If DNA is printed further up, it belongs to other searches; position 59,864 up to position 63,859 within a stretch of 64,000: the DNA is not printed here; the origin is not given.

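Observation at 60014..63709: Giant subtilisin(S8)-repeat-SpoIID fusion protein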

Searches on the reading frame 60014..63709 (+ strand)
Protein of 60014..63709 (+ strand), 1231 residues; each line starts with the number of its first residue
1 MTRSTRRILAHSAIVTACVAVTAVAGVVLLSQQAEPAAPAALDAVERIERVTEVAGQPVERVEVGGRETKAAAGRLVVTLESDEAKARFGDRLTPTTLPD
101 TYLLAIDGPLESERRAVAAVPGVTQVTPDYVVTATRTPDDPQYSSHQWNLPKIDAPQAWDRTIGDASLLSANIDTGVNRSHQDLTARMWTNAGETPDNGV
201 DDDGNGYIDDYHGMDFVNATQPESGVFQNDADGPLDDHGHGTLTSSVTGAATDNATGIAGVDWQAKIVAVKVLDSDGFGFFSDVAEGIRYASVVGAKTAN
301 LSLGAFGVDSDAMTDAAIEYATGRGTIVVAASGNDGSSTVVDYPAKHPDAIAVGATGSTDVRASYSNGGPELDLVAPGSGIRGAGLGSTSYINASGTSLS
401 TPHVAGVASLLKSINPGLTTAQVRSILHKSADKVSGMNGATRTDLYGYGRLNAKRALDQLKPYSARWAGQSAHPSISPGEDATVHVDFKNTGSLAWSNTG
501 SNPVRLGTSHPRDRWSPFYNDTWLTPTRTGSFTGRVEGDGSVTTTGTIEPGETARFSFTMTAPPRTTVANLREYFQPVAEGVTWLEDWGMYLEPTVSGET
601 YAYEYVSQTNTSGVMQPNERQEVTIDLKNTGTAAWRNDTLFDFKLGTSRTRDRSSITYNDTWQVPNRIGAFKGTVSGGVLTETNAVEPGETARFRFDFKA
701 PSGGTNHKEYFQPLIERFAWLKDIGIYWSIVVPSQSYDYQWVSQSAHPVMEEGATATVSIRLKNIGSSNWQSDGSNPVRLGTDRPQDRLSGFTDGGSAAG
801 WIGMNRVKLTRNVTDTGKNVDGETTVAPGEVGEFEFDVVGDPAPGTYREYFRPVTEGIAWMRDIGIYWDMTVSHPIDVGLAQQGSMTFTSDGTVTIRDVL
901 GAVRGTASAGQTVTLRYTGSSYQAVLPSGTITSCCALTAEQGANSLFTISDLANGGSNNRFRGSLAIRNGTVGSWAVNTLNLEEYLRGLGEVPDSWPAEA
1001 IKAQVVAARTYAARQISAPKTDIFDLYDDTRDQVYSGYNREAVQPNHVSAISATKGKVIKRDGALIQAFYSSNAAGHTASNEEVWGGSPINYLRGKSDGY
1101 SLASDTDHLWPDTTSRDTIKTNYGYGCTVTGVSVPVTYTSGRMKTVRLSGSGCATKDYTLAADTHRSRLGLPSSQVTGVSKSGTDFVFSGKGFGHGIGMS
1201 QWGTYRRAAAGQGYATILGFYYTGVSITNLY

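Call 4: search_protein_families(library=pfam, proteins=[window:60014-63709:+], max_evalue=1)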
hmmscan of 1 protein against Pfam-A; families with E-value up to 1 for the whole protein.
window:60014-63709:+ (1231 aa): 6 families
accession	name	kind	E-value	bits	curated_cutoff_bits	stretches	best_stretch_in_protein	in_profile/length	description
PF00082.27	Peptidase_S8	-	4.6e-42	144.7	21.8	1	173-449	9-288/288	Subtilase family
PF08486.15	SpoIID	-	1.2e-18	67.9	23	1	975-1059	6-95/97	Stage II sporulation protein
PF16158.11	N_BRCA1_IG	-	2e-11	44.8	28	1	614-712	7-89/108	Ig-like domain from next to BRCA1 gene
PF14880.11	COX14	-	0.07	13.4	25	1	10-29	13-32/59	Cytochrome oxidase c assembly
PF06030.18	WxLIP_PGBD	-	0.17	12.3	27.3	0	615-703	23-107/121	WxL Interacting Protein, peptidoglycan binding domain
PF07705.17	CARDB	-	0.23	12.2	22.7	0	607-701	7-72/101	CARDB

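Call 5: search_protein_families(library=ncbifam, proteins=[window:60014-63709:+], max_evalue=1)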
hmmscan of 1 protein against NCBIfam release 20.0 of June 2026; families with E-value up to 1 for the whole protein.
window:60014-63709:+ (1231 aa): 10 families
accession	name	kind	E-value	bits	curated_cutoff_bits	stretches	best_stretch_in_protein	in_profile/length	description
TIGR02669.1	SpoIID_LytB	domain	2.8e-57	194.7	83.3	1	976-1228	2-269/270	SpoIID/LytB domain-containing protein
TIGR03921.1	T7SS_mycosin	equivalog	1.2e-39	136.5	278.75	1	227-465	39-294/353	type VII secretion-associated serine protease mycosin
NF033595.1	denti_PrtP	equivalog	5e-36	124.5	300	2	300-462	343-507/606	dentilisin complex serine proteinase subunit PrtP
TIGR02870.1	spore_II_D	equivalog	2.9e-33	115.4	234.75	1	976-1229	68-337/338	stage II sporulation protein D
TIGR03895.1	protease_PatA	subfamily_domain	6.1e-16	58.3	421.05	1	282-461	44-229/606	PatA/PatG family cyanobactin maturation protease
NF049966.1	QH_SP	equivalog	9.9e-10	38.1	165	1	264-431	56-211/219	subtilisin-like serine protease QhpE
NF040809.1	germ_prot_CspBA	exception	0.00013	19.8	1250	2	349-454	404-519/1099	bifunctional germination protease/germinant receptor pseudoprotease CspBA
NF038353.1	FxLYD_dom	domain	0.00042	20.1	23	0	535-565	33-62/71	FxLYD domain-containing protein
NF040808.2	CspC_non_triad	exception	0.00099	17.7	675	1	349-454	429-546/556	bile acid germinant receptor pseudoprotease CspC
NF040553.1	SGO_0316_fam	subfamily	0.21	9.1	1400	0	373-413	670-709/1486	SGO_0316/SGO_0317 family LPXTG-anchored serine peptidase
